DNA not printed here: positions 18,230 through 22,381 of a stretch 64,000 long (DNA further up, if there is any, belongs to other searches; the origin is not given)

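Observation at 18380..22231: In-frame fusion of a GH13-like alpha-glucan enzyme with a YhaM/CdsB-type L-cysteine desulfidase domain (1283 aa)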

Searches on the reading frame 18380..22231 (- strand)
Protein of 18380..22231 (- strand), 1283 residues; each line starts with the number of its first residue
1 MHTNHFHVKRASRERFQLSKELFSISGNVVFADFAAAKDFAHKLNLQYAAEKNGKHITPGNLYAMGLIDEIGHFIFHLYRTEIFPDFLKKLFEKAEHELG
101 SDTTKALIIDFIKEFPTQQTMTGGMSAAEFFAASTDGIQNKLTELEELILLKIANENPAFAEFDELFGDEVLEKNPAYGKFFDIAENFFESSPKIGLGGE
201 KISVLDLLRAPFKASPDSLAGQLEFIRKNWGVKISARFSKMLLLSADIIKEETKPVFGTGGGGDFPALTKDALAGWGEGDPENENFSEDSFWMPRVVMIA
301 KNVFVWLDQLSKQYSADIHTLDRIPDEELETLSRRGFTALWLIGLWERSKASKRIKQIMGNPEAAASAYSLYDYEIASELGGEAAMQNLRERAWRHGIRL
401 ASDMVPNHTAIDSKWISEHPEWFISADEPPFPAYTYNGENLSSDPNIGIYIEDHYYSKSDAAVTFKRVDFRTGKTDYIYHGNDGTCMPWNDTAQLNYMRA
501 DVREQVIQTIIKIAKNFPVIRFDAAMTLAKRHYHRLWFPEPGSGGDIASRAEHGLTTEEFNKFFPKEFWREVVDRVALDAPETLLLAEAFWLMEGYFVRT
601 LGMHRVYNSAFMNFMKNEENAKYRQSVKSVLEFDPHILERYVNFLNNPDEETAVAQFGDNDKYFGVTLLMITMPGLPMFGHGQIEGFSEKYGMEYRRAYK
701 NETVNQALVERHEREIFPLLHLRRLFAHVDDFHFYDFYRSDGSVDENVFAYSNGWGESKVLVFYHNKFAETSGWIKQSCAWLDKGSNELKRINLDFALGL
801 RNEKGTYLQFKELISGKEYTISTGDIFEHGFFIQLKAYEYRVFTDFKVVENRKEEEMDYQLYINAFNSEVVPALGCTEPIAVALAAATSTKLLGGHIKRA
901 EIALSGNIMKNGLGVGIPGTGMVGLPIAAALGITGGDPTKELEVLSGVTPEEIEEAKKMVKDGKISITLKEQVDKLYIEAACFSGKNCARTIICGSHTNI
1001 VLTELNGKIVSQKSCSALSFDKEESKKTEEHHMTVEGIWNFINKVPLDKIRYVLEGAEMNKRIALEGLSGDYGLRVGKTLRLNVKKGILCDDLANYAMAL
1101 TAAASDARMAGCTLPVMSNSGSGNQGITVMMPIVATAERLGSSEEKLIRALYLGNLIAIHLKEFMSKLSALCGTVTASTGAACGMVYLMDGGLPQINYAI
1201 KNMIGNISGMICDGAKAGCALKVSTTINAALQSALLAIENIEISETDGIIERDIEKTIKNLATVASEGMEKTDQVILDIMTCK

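Call 3: search_protein_families(library=pfam, proteins=[window:18380-22231:-], max_evalue=0.01)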
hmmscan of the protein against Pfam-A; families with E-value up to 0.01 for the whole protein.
window:18380-22231:- (1283 aa): 4 families
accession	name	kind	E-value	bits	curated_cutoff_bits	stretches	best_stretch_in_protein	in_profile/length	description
PF03313.21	SDH_alpha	-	5.1e-65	220.2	26.4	1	940-1278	2-260/260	Serine dehydratase alpha chain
PF00128.31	Alpha-amylase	-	2e-10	41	22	1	329-707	25-370/446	Alpha amylase, catalytic domain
PF14701.12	hDGE_amylase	-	9e-05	22.2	27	1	367-431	52-125/439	Glycogen debranching enzyme, glucanotransferase domain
PF03972.19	MmgE_PrpD_N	-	0.0028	17.3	32.1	1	1129-1240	101-217/244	MmgE/PrpD N-terminal domain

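Call 4: search_protein_families(library=ncbifam, proteins=[window:18380-22231:-], max_evalue=0.01)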
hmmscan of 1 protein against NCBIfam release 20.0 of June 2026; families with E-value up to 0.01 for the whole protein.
window:18380-22231:- (1283 aa): 6 families
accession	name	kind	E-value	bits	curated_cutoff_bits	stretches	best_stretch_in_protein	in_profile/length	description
NF041321.1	Alpha-amyl_MalA_Halo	equivalog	2.3e-07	29.6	875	1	565-686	431-554/666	alpha-amylase MalA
NF008051.0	PRK10785.1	equivalog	3.2e-05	22.3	568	1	369-419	210-261/607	maltodextrin glucosidase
TIGR02401.1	trehalose_TreY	equivalog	0.00028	19.2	498.65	1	375-412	56-93/838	malto-oligosyltrehalose synthase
TIGR02403.1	trehalose_treC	equivalog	0.0016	17.2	799.05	0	367-418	57-109/544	alpha,alpha-phosphotrehalase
NF041090.1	Cyc-maltodext_AglB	equivalog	0.0055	15.6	540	0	369-418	96-146/470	cyclomaltodextrinase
NF011086.0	PRK14511.1-3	equivalog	0.0064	14.7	1411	1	375-413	59-97/924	malto-oligosyltrehalose synthase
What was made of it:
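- On GH13 / alpha-amylase family (clan GH-H): No NCBIfam equivalog reaches its cut-off (call 4).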

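Call 5: find_homologous_proteins(query=window:18380-22231:-, max_evalue=1e-10)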
Query window:18380-22231:- (1283 aa): 8000 proteins with E <= 1e-10 among 8000 candidates; the best 120 are listed.
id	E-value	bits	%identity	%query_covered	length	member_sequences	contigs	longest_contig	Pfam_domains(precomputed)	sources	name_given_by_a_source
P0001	0.0e+0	2743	92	100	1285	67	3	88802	PF00128.32,PF03313.22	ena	-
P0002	0.0e+0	2704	91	100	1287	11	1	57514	PF00128.32,PF03313.22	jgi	jgi:L-cysteine desulfidase/glycosidase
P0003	0.0e+0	2703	91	100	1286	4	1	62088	PF00128.32,PF03313.22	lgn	-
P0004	0.0e+0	2701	91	100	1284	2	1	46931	PF00128.32,PF03313.22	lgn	-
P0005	0.0e+0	2686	90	100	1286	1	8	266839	PF00128.32,PF03313.22,PF03972.20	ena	-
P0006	0.0e+0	2671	90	100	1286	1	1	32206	PF00128.32,PF03313.22,PF03972.20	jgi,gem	jgi:Uncharacterized conserved protein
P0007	0.0e+0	2668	90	100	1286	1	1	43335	PF00128.32,PF03313.22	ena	-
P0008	0.0e+0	2667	89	100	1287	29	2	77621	PF00128.32,PF03313.22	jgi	-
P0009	0.0e+0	1926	66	100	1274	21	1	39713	PF00128.32,PF03313.22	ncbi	-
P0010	0.0e+0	1300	66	66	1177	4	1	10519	PF00128.32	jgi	-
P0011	0.0e+0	1299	66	66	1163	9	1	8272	PF00128.32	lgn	-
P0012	0.0e+0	1288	65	66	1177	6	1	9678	PF00128.32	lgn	-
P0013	0.0e+0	1288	65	66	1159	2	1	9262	PF00128.32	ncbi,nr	ncbi:MAG TPA: alpha-amylase family glycosyl hydrolase [bacterium]|nr:alpha-amylase family glycosyl h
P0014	0.0e+0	1282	64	66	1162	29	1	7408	PF00128.32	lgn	-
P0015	0.0e+0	1267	65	66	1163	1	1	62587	PF00128.32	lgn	-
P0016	0.0e+0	1266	63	67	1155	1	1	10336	PF00128.32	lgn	-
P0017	0.0e+0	1261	65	66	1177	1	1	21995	PF00128.32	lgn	-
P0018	0.0e+0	1250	63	66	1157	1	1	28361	PF00128.32,PF14701.13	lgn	-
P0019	0.0e+0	1249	63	66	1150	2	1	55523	PF00128.32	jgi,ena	-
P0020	0.0e+0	1247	63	66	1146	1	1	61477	PF00128.32,PF14701.13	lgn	-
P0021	0.0e+0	1246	63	66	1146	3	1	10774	PF00128.32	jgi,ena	-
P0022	0.0e+0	1244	62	66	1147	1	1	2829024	PF00128.32,PF14701.13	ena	-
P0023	0.0e+0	1241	63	66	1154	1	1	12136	PF00128.32,PF14701.13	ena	-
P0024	0.0e+0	1212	62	66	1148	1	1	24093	PF00128.32,PF14701.13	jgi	-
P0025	0.0e+0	1188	60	66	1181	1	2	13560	PF00128.32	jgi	jgi:glycosidase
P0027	0.0e+0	1173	60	66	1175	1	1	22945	PF00128.32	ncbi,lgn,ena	-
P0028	0.0e+0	1172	61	66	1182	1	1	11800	PF00128.32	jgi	-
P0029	0.0e+0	1105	57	66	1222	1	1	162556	PF00128.32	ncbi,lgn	-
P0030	0.0e+0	1097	56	66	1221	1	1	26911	PF00128.32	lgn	-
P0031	0.0e+0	1089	57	66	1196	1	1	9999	PF00128.32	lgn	-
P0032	0.0e+0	1088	52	76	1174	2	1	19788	PF00128.32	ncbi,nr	ncbi:MAG: alpha-amylase [Chloroflexi bacterium]|nr:alpha-amylase [Chloroflexota bacterium]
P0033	0.0e+0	1088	56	66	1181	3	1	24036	PF00128.32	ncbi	-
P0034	0.0e+0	1087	57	66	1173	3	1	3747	PF00128.32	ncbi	ncbi:MAG: alpha-amylase family glycosyl hydrolase [Spirochaetia bacterium]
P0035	0.0e+0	1084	57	66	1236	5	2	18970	PF00128.32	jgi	jgi:glycosidase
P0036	0.0e+0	1084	54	68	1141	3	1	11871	PF00128.32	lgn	-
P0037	0.0e+0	1083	57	66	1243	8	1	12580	PF00128.32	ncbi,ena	-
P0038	0.0e+0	1083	56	66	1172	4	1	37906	PF00128.32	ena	-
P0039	0.0e+0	1083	56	68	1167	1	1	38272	PF00128.32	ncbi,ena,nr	ncbi:MAG TPA: alpha-amylase [Thermoflexia bacterium]|nr:alpha-amylase [Thermoflexia bacterium]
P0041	0.0e+0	1082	57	66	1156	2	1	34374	PF00128.32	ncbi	-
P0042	0.0e+0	1082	56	66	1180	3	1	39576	PF00128.32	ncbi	-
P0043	0.0e+0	1082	55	66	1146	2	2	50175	PF00128.32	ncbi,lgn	-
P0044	0.0e+0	1079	56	67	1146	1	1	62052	PF00128.32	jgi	jgi:glycosidase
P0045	0.0e+0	1078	56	66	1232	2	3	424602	PF00128.32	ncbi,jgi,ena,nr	ncbi:MAG TPA: alpha-amylase family glycosyl hydrolase [bacterium]|nr:alpha-amylase family glycosyl h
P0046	0.0e+0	1077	56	66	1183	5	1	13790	PF00128.32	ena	-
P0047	0.0e+0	1077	54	68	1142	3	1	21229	PF00128.32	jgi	jgi:hypothetical protein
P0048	0.0e+0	1076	54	69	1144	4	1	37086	PF00128.32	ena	-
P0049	0.0e+0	1076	55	68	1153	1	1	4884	PF00128.32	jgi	jgi:glycosidase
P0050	0.0e+0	1076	54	68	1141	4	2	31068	PF00128.32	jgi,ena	-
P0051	0.0e+0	1076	56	66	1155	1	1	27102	PF00128.32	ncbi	-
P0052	0.0e+0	1076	55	68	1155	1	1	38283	PF00128.32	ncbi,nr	ncbi:MAG: alpha-amylase family glycosyl hydrolase [Anaerolineae bacterium]|nr:alpha-amylase family g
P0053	0.0e+0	1076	57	66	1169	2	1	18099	PF00128.32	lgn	-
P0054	0.0e+0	1075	56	66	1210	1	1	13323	PF00128.32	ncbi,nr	ncbi:MAG TPA: alpha-amylase [Caldilineae bacterium]|nr:alpha-amylase [Caldilineae bacterium]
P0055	0.0e+0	1074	56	66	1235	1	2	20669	PF00128.32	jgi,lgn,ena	-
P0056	0.0e+0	1074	56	66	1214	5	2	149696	PF00128.32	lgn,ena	-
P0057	0.0e+0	1074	54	68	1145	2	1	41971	PF00128.32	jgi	jgi:hypothetical protein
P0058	0.0e+0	1073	54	70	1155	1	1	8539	PF00128.32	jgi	jgi:glycosidase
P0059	0.0e+0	1073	55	66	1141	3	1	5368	PF00128.32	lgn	-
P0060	0.0e+0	1073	55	68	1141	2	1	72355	PF00128.32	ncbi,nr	ncbi:MAG: alpha-amylase family glycosyl hydrolase [Anaerolineae bacterium]|nr:alpha-amylase family g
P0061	0.0e+0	1072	55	68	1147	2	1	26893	PF00128.32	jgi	-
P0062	0.0e+0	1072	55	68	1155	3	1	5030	PF00128.32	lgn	-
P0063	0.0e+0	1071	54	68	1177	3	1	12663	PF00128.32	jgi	-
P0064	0.0e+0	1071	56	66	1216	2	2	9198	PF00128.32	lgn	-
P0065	0.0e+0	1071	57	66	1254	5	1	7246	PF00128.32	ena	-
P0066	0.0e+0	1071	56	66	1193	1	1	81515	PF00128.32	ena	-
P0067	0.0e+0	1070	57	66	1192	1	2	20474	-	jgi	jgi:glycosidase/truncated hemoglobin YjbI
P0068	0.0e+0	1070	56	66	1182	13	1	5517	PF00128.32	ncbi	-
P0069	0.0e+0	1069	56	68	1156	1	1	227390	PF00128.32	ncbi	ncbi:MAG: alpha-amylase family glycosyl hydrolase [Chloroflexota bacterium]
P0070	0.0e+0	1069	56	66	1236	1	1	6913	PF00128.32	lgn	-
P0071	0.0e+0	1069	57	66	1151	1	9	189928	PF00128.32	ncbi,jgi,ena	-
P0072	0.0e+0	1069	53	71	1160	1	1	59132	PF00128.32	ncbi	ncbi:MAG: alpha-amylase family glycosyl hydrolase [Calditrichia bacterium]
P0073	0.0e+0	1069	57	66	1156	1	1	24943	PF00128.32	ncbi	-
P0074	0.0e+0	1069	56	66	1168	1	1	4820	PF00128.32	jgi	jgi:glycosidase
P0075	0.0e+0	1068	56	66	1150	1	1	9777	PF00128.32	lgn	-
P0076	0.0e+0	1068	50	76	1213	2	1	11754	PF00128.32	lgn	-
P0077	0.0e+0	1067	57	65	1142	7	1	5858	PF00128.32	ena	-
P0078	0.0e+0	1067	57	66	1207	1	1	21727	PF00128.32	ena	-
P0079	0.0e+0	1067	56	67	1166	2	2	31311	PF00128.32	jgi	-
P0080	0.0e+0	1067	56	66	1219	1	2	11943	PF00128.32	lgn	-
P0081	0.0e+0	1066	55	68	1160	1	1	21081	PF00128.32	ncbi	-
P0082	0.0e+0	1066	55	68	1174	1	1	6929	PF00128.32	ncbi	-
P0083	0.0e+0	1065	56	66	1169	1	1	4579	PF00128.32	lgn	-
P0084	0.0e+0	1065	57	66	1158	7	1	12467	PF00128.32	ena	-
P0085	0.0e+0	1065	56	66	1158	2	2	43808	PF00128.32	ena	-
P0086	0.0e+0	1065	57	66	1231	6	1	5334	PF00128.32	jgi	jgi:glycosidase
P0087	0.0e+0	1065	56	66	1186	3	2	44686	PF00128.32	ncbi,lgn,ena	-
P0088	0.0e+0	1065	55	68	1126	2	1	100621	PF00128.32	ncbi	-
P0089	0.0e+0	1064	55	68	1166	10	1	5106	PF00128.32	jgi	jgi:glycosidase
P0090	0.0e+0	1064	55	68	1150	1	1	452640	PF00128.32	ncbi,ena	-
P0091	0.0e+0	1064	54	70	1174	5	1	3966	PF00128.32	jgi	jgi:glycosidase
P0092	0.0e+0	1064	56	66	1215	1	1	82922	PF00128.32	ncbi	-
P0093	0.0e+0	1064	57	66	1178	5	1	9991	PF00128.32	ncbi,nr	ncbi:MAG: alpha-amylase family glycosyl hydrolase [Caldilineales bacterium]|nr:alpha-amylase family 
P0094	0.0e+0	1064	56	66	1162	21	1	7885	PF00128.32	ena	-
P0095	0.0e+0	1064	57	66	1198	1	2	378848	PF00128.32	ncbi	-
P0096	0.0e+0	1063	56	66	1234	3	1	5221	PF00128.32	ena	-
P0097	0.0e+0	1063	55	68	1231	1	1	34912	PF00128.32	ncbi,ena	-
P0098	0.0e+0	1063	53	70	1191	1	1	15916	PF00128.32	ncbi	-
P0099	0.0e+0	1063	55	66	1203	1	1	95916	PF00128.32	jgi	jgi:glycosidase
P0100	0.0e+0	1063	56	66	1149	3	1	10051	PF00128.32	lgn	-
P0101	0.0e+0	1063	55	66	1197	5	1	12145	PF00128.32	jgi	jgi:glycosidase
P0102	0.0e+0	1063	56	66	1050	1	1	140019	PF00128.32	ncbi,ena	-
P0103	0.0e+0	1062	54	68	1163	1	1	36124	PF00128.32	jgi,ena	-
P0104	0.0e+0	1062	55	66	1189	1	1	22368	PF00128.32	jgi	jgi:glycosidase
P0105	0.0e+0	1062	55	66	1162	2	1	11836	PF00128.32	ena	-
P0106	0.0e+0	1062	55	67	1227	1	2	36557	PF00128.32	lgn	-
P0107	0.0e+0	1062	54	68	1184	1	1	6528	PF00128.32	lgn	-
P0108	0.0e+0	1062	56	68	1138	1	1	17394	PF00128.32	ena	-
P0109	0.0e+0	1062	56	66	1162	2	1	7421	PF00128.32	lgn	-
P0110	0.0e+0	1062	55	66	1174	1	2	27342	PF00128.32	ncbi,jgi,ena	-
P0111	0.0e+0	1061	56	66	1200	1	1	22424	PF00128.32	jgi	jgi:hypothetical protein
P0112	0.0e+0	1061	55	68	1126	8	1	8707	PF00128.32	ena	-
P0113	0.0e+0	1061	56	66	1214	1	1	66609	PF00128.32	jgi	jgi:glycosidase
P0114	0.0e+0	1061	56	66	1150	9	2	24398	PF00128.32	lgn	-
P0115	0.0e+0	1061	55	66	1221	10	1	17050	PF00128.32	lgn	-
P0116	0.0e+0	1061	49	77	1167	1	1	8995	PF00128.32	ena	-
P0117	0.0e+0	1060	56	66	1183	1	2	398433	PF00128.32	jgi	jgi:glycosidase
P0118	0.0e+0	1060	56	66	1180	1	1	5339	PF00128.32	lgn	-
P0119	0.0e+0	1060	54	69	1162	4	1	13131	PF00128.32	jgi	-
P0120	0.0e+0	1060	56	66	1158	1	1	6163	PF00128.32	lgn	-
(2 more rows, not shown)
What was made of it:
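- Recurrence: P0001-P0009 (1274-1287 aa, 66-92% identity, 100% coverage, both Pfam domains) come from ENA, JGI, Logan and NCBI (call 5).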
